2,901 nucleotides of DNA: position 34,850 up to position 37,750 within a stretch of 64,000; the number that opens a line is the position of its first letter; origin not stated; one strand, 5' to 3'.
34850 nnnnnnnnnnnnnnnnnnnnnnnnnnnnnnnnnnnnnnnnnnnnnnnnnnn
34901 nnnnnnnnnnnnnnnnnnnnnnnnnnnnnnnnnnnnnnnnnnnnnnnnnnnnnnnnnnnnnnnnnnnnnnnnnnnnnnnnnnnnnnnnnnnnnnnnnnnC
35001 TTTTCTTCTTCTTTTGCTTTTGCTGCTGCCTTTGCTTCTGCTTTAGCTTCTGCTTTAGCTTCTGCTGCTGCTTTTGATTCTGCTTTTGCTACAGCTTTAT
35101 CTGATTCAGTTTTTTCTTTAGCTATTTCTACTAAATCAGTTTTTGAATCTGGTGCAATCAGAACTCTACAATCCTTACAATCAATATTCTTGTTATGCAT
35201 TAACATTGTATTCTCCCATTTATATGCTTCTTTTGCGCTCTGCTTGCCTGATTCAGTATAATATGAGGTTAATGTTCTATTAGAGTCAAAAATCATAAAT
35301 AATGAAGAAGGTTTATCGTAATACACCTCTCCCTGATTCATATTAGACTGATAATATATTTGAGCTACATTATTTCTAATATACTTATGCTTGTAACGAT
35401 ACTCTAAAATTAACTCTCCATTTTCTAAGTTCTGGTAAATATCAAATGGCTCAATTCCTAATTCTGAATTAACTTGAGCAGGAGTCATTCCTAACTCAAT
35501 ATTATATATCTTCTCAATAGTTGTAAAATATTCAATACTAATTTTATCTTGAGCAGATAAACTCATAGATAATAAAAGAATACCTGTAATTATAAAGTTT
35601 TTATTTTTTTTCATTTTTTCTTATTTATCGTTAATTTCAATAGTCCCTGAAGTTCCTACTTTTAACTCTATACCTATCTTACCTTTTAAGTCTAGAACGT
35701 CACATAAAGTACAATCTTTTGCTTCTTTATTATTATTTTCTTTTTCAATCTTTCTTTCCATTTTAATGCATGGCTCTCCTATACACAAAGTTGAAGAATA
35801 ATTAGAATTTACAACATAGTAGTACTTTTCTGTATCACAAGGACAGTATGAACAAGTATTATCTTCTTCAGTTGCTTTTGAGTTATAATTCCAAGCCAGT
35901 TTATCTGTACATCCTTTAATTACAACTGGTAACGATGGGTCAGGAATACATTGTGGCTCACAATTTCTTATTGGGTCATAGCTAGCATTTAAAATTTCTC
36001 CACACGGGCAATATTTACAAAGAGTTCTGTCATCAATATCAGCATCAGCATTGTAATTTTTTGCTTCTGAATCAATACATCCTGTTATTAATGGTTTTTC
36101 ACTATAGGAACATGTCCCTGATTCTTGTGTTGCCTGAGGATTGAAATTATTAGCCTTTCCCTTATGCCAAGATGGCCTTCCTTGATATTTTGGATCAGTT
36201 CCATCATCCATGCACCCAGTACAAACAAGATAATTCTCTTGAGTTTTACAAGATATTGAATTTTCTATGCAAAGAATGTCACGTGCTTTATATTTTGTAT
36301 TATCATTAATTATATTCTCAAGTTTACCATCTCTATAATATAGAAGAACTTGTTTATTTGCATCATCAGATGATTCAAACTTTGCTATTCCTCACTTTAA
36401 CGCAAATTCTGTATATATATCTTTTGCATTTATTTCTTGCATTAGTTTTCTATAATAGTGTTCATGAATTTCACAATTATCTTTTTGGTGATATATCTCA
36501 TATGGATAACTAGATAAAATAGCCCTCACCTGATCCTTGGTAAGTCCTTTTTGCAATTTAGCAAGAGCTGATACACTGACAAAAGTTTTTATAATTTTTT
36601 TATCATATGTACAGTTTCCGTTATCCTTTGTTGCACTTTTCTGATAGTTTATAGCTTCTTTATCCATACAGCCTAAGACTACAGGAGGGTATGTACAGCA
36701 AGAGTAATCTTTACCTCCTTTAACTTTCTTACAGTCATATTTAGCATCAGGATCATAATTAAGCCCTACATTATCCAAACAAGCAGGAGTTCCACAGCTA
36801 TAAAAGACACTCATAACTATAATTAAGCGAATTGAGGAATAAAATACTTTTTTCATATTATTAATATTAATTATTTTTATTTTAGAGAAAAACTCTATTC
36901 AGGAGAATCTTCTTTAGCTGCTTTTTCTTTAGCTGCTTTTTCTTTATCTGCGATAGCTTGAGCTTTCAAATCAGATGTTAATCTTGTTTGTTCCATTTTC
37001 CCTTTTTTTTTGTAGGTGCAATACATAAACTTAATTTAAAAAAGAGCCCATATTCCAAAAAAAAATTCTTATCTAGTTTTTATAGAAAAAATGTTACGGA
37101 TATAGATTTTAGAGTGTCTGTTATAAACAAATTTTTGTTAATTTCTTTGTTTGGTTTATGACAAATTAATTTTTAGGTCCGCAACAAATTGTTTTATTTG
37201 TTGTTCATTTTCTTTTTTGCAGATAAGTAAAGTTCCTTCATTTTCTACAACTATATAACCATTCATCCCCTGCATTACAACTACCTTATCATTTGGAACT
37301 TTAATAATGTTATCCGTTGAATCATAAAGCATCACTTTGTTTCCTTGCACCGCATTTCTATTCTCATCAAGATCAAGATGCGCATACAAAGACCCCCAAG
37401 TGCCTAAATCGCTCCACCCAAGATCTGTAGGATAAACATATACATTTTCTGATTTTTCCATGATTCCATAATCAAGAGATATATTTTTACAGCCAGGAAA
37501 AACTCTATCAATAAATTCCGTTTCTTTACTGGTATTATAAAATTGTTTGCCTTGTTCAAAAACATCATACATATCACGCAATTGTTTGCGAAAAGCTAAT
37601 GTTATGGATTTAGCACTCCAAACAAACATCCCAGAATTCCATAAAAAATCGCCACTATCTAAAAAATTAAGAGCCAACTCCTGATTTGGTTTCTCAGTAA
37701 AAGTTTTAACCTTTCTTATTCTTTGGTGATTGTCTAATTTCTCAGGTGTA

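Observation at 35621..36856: One in-frame TGA splits a Cys-rich lipoprotein gene inside a conserved domain, with a hairpin 12 nt downstream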

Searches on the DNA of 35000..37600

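Call 28: search_rna_families(source=window, start=35000, end=37600, threshold=evalue, max_evalue=10)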
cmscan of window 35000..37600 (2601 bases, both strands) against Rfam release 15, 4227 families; matches with E-value up to 10: 5.
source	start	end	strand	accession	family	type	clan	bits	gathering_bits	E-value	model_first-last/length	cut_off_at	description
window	36777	36863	-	RF00359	snoZ102_R77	Gene; snRNA; snoRNA; CD-box;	CL00060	21.5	40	5.4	1-88/88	no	Small nucleolar RNA Z102/R77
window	35253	35327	-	RF00145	snoZ105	Gene; snRNA; snoRNA; CD-box;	-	18.7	45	7.9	1-72/72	no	Small nucleolar RNA Z105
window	37169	37270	-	RF02678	Hatchet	Gene; ribozyme;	-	17.7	51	3.9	33-128/133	no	Hatchet ribozyme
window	35981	36048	-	RF00087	SNORD26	Gene; snRNA; snoRNA; CD-box;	CL00050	17.5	44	3.1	1-76/76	no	Small nucleolar RNA SNORD26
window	36930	36951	-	RF01128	sR43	Gene; snRNA; snoRNA; CD-box;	-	12.3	45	7.6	1-56/56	no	Small nucleolar RNA sR42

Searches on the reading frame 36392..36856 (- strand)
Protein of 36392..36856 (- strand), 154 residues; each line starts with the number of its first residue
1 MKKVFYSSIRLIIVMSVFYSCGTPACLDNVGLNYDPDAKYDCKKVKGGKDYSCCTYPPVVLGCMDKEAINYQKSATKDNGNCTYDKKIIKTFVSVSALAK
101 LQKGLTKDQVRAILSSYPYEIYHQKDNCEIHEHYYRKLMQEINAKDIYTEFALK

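Call 12: find_encoding_contigs(protein=window:36392-36856:-, flank=6000, max_places=10)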
Protein window:36392-36856:- (154 aa): 7 contigs read that carry it; 5 places shown.
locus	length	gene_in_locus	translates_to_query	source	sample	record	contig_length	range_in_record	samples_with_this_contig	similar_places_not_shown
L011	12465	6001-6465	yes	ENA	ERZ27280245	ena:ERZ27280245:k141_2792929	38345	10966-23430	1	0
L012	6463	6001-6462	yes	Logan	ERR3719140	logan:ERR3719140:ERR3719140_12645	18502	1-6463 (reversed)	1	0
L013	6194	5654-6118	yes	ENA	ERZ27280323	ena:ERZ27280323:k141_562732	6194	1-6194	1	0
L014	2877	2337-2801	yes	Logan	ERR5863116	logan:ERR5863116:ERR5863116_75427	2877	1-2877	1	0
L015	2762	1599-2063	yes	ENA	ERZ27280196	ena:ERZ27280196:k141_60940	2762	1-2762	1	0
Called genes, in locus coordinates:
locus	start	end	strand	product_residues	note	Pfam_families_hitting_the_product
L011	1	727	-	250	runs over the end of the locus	PF00005:ABC_tran, PF13304:AAA_21 (faint)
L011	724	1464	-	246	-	PF02405:MlaE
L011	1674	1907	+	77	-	PF04023:FeoA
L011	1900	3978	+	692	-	PF01926:MMR_HSR1, PF02421:FeoB_N, PF07670:Gate, PF07664:FeoB_C, PF07670:Gate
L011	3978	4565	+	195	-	PF10263:SprT-like (weak)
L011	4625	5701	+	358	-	PF00483:NTP_transferase, PF12804:NTP_transf_3 (weak), PF22640:ManC_GMP_beta-helix (weak)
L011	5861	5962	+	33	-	-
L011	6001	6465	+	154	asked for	-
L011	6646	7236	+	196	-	-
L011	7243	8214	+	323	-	-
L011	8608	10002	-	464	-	PF00206:Lyase_1, PF10415:FumaraseC_C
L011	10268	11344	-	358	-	PF03462:PCRF, PF00472:RF-1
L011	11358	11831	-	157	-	PF02631:RecX_HTH2, PF21981:RecX_HTH3 (weak)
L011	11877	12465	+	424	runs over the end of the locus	PF05977:MFS_3 (faint), PF07690:MFS_1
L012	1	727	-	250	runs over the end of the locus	PF00005:ABC_tran, PF13304:AAA_21 (faint)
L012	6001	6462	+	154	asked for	?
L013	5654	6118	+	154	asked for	-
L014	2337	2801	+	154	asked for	-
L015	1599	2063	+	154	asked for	-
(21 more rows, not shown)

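Call 16: find_encoding_contigs(protein=P0018, flank=6000, max_places=10)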
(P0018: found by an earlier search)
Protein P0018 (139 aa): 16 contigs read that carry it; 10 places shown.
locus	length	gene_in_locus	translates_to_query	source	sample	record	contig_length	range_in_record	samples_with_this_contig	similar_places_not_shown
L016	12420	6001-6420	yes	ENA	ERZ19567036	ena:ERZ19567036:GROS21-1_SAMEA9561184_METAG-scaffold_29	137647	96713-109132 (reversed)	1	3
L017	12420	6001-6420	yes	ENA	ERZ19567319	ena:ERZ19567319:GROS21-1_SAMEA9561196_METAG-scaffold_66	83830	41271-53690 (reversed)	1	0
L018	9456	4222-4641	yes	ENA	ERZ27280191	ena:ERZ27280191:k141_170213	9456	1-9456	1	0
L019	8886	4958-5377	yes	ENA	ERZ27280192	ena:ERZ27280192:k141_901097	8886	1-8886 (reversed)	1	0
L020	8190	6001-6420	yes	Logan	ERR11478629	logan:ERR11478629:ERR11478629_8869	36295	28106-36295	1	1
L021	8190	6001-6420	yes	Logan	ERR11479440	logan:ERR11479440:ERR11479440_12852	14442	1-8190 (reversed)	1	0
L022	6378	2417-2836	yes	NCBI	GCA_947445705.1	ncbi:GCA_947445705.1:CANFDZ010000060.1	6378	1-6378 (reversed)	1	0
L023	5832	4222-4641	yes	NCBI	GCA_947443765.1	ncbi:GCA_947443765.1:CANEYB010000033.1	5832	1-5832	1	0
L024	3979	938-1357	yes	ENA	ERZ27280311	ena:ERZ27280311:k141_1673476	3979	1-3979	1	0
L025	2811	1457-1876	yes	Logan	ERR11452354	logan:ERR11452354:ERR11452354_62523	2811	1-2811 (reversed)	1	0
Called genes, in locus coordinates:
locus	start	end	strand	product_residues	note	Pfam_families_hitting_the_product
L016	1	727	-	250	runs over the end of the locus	PF00005:ABC_tran, PF13304:AAA_21 (faint)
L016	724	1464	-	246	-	PF02405:MlaE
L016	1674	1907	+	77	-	PF04023:FeoA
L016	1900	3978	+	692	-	PF01926:MMR_HSR1, PF02421:FeoB_N, PF07670:Gate, PF07664:FeoB_C, PF07670:Gate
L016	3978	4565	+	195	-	PF10263:SprT-like (weak)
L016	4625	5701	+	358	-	PF00483:NTP_transferase, PF12804:NTP_transf_3 (weak), PF22640:ManC_GMP_beta-helix (weak)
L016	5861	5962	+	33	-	-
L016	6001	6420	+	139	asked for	-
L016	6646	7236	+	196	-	-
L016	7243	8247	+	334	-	-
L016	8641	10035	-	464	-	PF00206:Lyase_1, PF10415:FumaraseC_C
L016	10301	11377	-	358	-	PF03462:PCRF, PF00472:RF-1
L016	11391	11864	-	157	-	PF02631:RecX_HTH2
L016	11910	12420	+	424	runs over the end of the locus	PF05977:MFS_3 (faint), PF07690:MFS_1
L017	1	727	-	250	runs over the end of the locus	PF00005:ABC_tran, PF13304:AAA_21 (faint)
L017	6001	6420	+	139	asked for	-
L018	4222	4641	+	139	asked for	-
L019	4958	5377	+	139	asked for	-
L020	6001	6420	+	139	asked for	-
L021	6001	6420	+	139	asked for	-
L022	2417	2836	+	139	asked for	-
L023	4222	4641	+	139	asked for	-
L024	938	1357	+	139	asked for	-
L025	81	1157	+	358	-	PF00483:NTP_transferase, PF12804:NTP_transf_3 (weak), PF22640:ManC_GMP_beta-helix (weak)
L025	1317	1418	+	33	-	-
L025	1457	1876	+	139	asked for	-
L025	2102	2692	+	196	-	-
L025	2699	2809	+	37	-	?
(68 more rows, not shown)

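Call 22: find_encoding_contigs(protein=P0022, flank=6000, max_places=10)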
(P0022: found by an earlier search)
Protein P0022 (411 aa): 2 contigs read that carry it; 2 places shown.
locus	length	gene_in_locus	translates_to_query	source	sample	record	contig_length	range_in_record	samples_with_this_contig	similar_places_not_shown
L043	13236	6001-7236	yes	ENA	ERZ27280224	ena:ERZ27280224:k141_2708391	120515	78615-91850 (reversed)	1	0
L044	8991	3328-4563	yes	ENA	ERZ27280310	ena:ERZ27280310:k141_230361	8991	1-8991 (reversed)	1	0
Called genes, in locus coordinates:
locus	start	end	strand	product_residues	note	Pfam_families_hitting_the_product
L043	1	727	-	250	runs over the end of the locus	PF00005:ABC_tran, PF13304:AAA_21 (faint)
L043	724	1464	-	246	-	PF02405:MlaE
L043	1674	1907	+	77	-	PF04023:FeoA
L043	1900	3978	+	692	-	PF01926:MMR_HSR1, PF02421:FeoB_N, PF07670:Gate, PF07664:FeoB_C, PF07670:Gate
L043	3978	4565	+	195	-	PF10263:SprT-like (weak)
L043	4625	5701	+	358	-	PF00483:NTP_transferase, PF12804:NTP_transf_3 (weak), PF22640:ManC_GMP_beta-helix (weak)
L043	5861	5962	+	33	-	-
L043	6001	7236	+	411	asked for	-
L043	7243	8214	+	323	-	-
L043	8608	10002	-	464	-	PF00206:Lyase_1, PF10415:FumaraseC_C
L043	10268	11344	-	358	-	PF03462:PCRF, PF00472:RF-1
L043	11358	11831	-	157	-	PF02631:RecX_HTH2, PF21981:RecX_HTH3 (weak)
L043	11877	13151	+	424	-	PF05977:MFS_3 (faint), PF07690:MFS_1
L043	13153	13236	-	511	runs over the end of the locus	PF10150:RNase_E_G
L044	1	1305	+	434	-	?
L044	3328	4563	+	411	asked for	-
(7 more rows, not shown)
